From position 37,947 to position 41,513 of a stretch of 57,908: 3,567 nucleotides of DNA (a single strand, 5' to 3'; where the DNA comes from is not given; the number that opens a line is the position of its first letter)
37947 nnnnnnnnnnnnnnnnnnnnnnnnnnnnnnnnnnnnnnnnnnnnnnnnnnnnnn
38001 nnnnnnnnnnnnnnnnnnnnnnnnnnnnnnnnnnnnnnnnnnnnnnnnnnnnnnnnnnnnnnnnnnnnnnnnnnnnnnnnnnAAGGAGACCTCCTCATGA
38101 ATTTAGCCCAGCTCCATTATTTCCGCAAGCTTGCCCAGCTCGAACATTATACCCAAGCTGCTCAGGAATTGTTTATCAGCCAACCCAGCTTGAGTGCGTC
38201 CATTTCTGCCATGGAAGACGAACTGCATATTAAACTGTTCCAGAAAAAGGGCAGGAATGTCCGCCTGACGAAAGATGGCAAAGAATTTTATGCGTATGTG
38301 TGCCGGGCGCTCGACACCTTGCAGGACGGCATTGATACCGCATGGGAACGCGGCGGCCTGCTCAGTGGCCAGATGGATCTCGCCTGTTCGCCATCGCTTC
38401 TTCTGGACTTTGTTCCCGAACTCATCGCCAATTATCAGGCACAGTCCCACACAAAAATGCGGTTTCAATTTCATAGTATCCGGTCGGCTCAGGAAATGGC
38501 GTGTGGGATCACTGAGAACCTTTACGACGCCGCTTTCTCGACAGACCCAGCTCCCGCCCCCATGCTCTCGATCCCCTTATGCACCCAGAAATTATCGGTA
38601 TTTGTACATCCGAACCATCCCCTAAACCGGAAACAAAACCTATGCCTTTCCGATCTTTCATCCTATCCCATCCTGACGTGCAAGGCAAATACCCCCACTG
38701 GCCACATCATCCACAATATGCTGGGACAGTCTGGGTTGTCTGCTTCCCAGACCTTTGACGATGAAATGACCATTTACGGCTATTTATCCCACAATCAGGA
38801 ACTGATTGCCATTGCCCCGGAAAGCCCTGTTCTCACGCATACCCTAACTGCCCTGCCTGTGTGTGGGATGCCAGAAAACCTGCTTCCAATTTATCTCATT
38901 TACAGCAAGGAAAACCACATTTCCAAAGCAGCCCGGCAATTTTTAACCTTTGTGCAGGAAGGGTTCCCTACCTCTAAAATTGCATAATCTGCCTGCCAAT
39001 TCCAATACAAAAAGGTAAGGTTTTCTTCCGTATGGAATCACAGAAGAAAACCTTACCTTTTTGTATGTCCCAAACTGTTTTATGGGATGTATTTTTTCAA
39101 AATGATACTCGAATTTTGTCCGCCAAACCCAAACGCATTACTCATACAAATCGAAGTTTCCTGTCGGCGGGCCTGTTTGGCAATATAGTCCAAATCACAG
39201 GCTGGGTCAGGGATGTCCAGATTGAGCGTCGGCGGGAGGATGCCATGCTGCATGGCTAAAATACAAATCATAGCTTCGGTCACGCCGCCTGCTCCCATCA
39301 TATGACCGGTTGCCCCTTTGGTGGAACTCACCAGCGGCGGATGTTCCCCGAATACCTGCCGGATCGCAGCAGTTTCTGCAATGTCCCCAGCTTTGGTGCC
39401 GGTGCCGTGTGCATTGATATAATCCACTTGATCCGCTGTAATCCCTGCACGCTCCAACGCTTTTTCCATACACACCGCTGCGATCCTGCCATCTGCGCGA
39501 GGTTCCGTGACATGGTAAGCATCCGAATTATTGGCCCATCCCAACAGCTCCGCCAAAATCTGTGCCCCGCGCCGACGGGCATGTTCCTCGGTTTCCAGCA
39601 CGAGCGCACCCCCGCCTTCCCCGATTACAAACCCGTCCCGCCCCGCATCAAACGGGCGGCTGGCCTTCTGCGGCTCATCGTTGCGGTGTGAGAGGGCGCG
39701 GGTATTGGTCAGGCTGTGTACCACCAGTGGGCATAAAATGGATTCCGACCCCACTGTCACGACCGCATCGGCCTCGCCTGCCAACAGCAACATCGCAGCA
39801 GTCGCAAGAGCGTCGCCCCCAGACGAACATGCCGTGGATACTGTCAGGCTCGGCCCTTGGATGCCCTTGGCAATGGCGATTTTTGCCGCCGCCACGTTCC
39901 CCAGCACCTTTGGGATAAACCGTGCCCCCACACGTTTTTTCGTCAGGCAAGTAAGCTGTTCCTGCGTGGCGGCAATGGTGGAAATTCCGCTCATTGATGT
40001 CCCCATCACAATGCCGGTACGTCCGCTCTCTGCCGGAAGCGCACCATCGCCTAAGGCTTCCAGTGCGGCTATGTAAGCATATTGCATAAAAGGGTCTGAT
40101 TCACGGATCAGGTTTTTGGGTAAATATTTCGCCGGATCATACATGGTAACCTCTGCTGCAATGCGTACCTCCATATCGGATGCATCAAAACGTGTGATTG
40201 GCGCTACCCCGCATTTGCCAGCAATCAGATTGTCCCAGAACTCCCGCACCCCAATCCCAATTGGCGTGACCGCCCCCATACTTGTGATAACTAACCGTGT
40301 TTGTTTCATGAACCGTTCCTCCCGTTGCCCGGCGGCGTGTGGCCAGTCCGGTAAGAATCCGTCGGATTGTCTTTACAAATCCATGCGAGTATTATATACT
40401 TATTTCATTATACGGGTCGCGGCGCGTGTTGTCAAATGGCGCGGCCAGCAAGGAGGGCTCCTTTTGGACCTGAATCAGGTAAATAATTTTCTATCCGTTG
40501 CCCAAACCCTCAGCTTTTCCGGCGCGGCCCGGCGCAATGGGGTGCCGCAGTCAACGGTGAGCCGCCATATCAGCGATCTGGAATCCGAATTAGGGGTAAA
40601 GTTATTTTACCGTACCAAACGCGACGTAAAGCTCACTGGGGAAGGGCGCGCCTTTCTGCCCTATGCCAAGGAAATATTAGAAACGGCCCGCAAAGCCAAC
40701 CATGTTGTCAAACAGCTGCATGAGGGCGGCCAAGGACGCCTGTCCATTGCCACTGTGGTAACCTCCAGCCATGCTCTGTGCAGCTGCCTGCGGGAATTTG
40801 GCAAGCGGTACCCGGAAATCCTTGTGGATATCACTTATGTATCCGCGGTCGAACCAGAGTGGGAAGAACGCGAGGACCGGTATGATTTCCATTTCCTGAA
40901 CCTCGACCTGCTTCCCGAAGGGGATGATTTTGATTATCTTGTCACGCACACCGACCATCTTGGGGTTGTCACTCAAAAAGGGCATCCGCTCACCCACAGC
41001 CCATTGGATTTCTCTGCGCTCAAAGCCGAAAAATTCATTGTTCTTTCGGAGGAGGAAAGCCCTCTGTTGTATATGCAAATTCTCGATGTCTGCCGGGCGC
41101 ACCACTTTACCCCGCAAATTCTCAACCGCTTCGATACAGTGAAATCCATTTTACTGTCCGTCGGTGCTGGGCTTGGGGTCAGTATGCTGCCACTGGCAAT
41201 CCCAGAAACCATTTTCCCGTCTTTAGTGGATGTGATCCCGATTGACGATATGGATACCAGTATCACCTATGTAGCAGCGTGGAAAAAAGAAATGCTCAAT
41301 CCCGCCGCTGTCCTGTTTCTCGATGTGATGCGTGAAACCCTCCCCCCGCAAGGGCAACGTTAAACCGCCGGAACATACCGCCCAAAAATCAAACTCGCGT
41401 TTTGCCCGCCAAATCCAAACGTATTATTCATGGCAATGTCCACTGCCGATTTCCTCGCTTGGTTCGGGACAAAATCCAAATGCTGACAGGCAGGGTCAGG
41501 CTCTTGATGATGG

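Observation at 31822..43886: Dual-LysR island: acyl-CoA ligase, two paralogous ACADs, two stand-alone Cys-His-His ketosynthases, an enoate/dienoyl-CoA-reductase-type flavoenzyme and an MBL hydrolase, with no ACP, KR or DH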

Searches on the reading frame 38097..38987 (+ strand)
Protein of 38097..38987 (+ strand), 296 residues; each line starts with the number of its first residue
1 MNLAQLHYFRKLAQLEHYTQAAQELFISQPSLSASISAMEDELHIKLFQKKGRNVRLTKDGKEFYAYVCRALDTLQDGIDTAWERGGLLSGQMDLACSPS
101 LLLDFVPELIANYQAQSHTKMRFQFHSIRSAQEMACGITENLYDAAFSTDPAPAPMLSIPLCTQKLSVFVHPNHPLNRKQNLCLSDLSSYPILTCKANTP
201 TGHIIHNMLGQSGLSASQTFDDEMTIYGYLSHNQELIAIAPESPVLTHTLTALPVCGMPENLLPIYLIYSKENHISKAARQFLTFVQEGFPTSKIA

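Call 3: search_protein_families(library=pfam, proteins=[window:38097-38987:+])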
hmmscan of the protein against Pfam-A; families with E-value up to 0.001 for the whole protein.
window:38097-38987:+ (296 aa): 2 families
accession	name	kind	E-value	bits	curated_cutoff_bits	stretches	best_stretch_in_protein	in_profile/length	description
PF03466.25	LysR_substrate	-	9.6e-23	81.1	28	1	87-290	2-208/209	LysR substrate binding domain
PF00126.33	HTH_1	-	6.7e-19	68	26.6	1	3-62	1-60/60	Bacterial regulatory helix-turn-helix protein, lysR family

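Call 4: search_protein_families(library=ncbifam, proteins=[window:38097-38987:+])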
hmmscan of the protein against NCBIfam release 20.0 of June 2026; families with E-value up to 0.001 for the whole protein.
window:38097-38987:+ (296 aa): 48 families (the best 25 are shown)
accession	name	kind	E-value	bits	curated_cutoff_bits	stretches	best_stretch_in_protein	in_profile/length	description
NF053705.1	TransRegGltCGpos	equivalog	4.8e-31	108.1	350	1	1-290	1-293/300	glutamate biosynthesis transcriptional regulator GltC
NF040786.1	LysR_Sec_metab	equivalog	8.2e-31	107.1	250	1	1-288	1-296/298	selenium metabolism-associated LysR family transcriptional regulator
NF008416.0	PRK11242.1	equivalog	1.3e-26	93.6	277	1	1-288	1-289/300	transcriptional regulator CynR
NF045775.1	acetoin_reg_AlsR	exception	1.8e-25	90.1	430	1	1-199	1-198/290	acetoin biosynthesis transcriptional regulator AlsR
NF047520.1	trans_act_CidR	equivalog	4.5e-24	85.1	415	1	1-288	1-290/292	cidABC operon transcriptional activator CidR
NF047354.1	trans_reg_GltC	equivalog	3.8e-23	82.4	300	1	1-197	1-198/290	glutamate biosynthesis transcriptional regulator GltC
TIGR03339.1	phn_lysR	subfamily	4.9e-23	81.8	341.1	1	5-221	1-213/279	aminoethylphosphonate catabolism associated LysR family transcriptional regulator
NF009327.0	PRK12684.1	subfamily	1.8e-20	73.4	402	1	1-211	1-213/313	CysB family HTH-type transcriptional regulator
TIGR02424.1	TF_pcaQ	equivalog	1.8e-20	73.1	303.8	1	4-220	6-223/300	pca operon transcription factor PcaQ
NF008722.0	PRK11716.1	equivalog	8.7e-20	70.9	246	1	1-176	1-175/293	HTH-type transcriptional activator IlvY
NF007439.0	PRK09986.1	equivalog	2.1e-19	70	290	1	2-216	8-224/296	LysR family transcriptional regulator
NF040709.1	benzoate_BenM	exception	2.8e-19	69.5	600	1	1-267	1-271/299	benzoate utilization transcription regulator BenM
NF007491.0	PRK10086.1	equivalog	1.5e-17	63.4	316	1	2-108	18-123/313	DNA-binding transcriptional regulator DsdC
NF040889.1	trans_reg_YeiE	equivalog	2e-17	63.3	480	1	2-285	4-285/288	DNA-binding transcriptional regulator YeiE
NF008361.0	PRK11151.1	equivalog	3.6e-16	59.3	329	1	1-195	1-194/305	DNA-binding transcriptional regulator OxyR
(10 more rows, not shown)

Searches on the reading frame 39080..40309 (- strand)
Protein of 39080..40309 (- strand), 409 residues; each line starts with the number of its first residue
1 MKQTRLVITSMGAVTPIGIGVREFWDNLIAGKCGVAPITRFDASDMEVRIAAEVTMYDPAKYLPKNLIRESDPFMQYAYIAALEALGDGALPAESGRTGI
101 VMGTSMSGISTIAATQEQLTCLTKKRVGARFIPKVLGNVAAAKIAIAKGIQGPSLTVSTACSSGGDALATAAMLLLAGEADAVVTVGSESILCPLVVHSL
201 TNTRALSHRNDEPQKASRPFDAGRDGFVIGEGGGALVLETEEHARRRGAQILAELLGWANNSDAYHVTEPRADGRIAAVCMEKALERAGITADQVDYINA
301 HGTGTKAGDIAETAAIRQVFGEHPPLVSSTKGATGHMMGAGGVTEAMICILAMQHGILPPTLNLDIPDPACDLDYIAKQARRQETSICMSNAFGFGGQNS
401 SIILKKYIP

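Call 3: search_protein_families(library=pfam, proteins=[window:39080-40309:-])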
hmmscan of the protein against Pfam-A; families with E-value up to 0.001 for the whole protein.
window:39080-40309:- (409 aa): 3 families
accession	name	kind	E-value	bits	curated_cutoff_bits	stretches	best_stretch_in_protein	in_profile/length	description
PF00109.32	ketoacyl-synt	-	3.8e-49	168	20.8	1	5-244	3-252/252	Beta-ketoacyl synthase, N-terminal domain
PF02801.28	Ketoacyl-synt_C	-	1.4e-37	128.8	20.8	1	252-364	1-118/119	Beta-ketoacyl synthase, C-terminal domain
PF00108.29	Thiolase_N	-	9.9e-09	35.4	26.4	1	135-192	57-116/260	Thiolase, N-terminal domain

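Call 4: search_protein_families(library=ncbifam, proteins=[window:39080-40309:-])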
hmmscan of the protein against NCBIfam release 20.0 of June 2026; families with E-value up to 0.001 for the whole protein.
window:39080-40309:- (409 aa): 38 families (the best 25 are shown)
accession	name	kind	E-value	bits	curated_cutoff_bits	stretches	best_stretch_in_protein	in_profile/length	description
TIGR03150.1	fabF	equivalog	2.3e-146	487.6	493.75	1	5-405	2-407/407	beta-ketoacyl-ACP synthase II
NF005589.0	PRK07314.1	subfamily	3.9e-141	470.6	387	1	1-407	1-412/413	beta-ketoacyl-ACP synthase II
NF004970.0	PRK06333.1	subfamily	1.2e-125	419.7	525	1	1-408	1-423/424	beta-ketoacyl-ACP synthase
NF006274.0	PRK08439.1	equivalog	4e-122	407.9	621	1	4-406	2-405/406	beta-ketoacyl-ACP synthase II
NF006434.0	PRK08722.1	equivalog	2.8e-109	365.7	759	1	1-406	1-413/414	beta-ketoacyl-ACP synthase II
NF006587.0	PRK09116.1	equivalog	4e-94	315.7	470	1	4-407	2-407/408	beta-ketoacyl-ACP synthase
NF005916.1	PRK07910.1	equivalog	1.6e-88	297.4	560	1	5-407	13-418/418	KasA/KasB family beta-ketoacyl-ACP synthase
NF005076.0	PRK06501.1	equivalog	1.5e-85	287.7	629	1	6-406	13-422/425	beta-ketoacyl-ACP synthase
NF005935.0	PRK07967.1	equivalog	5.6e-81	272.5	630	1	5-407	3-404/406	beta-ketoacyl-ACP synthase I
NF006618.0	PRK09185.1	subfamily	9.9e-80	268.5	407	1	4-406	3-392/394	beta-ketoacyl-ACP synthase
NF005490.0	PRK07103.1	equivalog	2.4e-77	260.7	445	1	3-406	3-412/414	polyketide beta-ketoacyl:acyl carrier protein synthase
NF058662.1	cispenta_AmcF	equivalog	3.3e-69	233.7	325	1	6-405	2-368/369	cispentacin biosynthesis acyltransferase subunit AmcF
NF004618.0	PRK05952.1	equivalog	2.2e-66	224.3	455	1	5-406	3-382/384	beta-ketoacyl-ACP synthase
NF045894.1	PKS_plus_SDR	equivalog_domain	9.7e-44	149.4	1740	1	96-404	115-424/1515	type I polyketide synthase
NF040607.1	mycolic_Pks13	equivalog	4.6e-40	137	2100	1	72-408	186-527/1680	polyketide synthase Pks13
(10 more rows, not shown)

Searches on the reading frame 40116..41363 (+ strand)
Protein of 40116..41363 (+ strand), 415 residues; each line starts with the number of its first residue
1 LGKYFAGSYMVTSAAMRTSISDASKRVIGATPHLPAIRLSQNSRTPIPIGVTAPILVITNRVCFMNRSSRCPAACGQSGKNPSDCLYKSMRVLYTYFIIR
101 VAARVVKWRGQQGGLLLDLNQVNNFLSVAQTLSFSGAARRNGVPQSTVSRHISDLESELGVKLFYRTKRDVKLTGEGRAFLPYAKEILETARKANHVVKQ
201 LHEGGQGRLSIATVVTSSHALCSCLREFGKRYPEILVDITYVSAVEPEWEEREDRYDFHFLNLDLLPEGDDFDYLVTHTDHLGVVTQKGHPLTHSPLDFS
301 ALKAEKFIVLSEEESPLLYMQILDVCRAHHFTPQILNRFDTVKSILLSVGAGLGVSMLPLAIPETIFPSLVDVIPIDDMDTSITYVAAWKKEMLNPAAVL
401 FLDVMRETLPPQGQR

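Call 3: search_protein_families(library=pfam, proteins=[window:40116-41363:+])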
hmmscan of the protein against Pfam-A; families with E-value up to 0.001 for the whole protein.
window:40116-41363:+ (415 aa): 2 families
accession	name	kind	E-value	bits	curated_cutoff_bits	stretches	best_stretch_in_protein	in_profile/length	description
PF03466.25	LysR_substrate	-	1.9e-28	99.7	28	1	203-409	2-208/209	LysR substrate binding domain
PF00126.33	HTH_1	-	4.1e-20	71.9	26.6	1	119-178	1-60/60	Bacterial regulatory helix-turn-helix protein, lysR family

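Call 4: search_protein_families(library=ncbifam, proteins=[window:40116-41363:+])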
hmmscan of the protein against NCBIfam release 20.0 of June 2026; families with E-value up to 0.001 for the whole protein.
window:40116-41363:+ (415 aa): 50 families (the best 25 are shown)
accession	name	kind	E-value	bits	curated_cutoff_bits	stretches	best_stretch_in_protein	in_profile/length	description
NF045775.1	acetoin_reg_AlsR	exception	8.2e-42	143.7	430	1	118-406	2-289/290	acetoin biosynthesis transcriptional regulator AlsR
NF047520.1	trans_act_CidR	equivalog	5e-38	130.9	415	1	117-408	1-291/292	cidABC operon transcriptional activator CidR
NF007385.0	PRK09906.1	equivalog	2.7e-35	121.9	356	1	118-409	2-291/296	DNA-binding transcriptional regulator HcaR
NF040786.1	LysR_Sec_metab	equivalog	8.9e-35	120.1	250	1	117-407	1-296/298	selenium metabolism-associated LysR family transcriptional regulator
NF053705.1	TransRegGltCGpos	equivalog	4.1e-34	118.2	350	1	118-406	2-290/300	glutamate biosynthesis transcriptional regulator GltC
NF007439.0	PRK09986.1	equivalog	7.5e-30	104.3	290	1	118-405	8-294/296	LysR family transcriptional regulator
NF008416.0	PRK11242.1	equivalog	2e-29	102.9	277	1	119-406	3-288/300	transcriptional regulator CynR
TIGR03339.1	phn_lysR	subfamily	1.2e-24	87.1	341.1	1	121-386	1-259/279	aminoethylphosphonate catabolism associated LysR family transcriptional regulator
NF008722.0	PRK11716.1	equivalog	5.7e-23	81.4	246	1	117-244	1-129/293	HTH-type transcriptional activator IlvY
NF040888.1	trans_reg_YafC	equivalog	1.5e-20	73.3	470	1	120-239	6-126/293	DNA-binding transcriptional regulator YafC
NF047711.1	PutUtilRegPtrR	equivalog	1.9e-20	73.1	400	1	117-398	1-275/283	putrescine utilization regulator PtrR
NF008352.0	PRK11139.1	subfamily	1.3e-18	67.1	288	1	118-245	7-133/305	transcriptional regulator GcvA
NF007307.0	PRK09791.1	equivalog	2.9e-18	66.1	336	1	118-391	6-278/302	LysR family transcriptional regulator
NF009327.0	PRK12684.1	subfamily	7.8e-18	64.7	402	1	128-396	13-282/313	CysB family HTH-type transcriptional regulator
TIGR02424.1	TF_pcaQ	equivalog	1e-17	64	303.8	1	120-305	6-193/300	pca operon transcription factor PcaQ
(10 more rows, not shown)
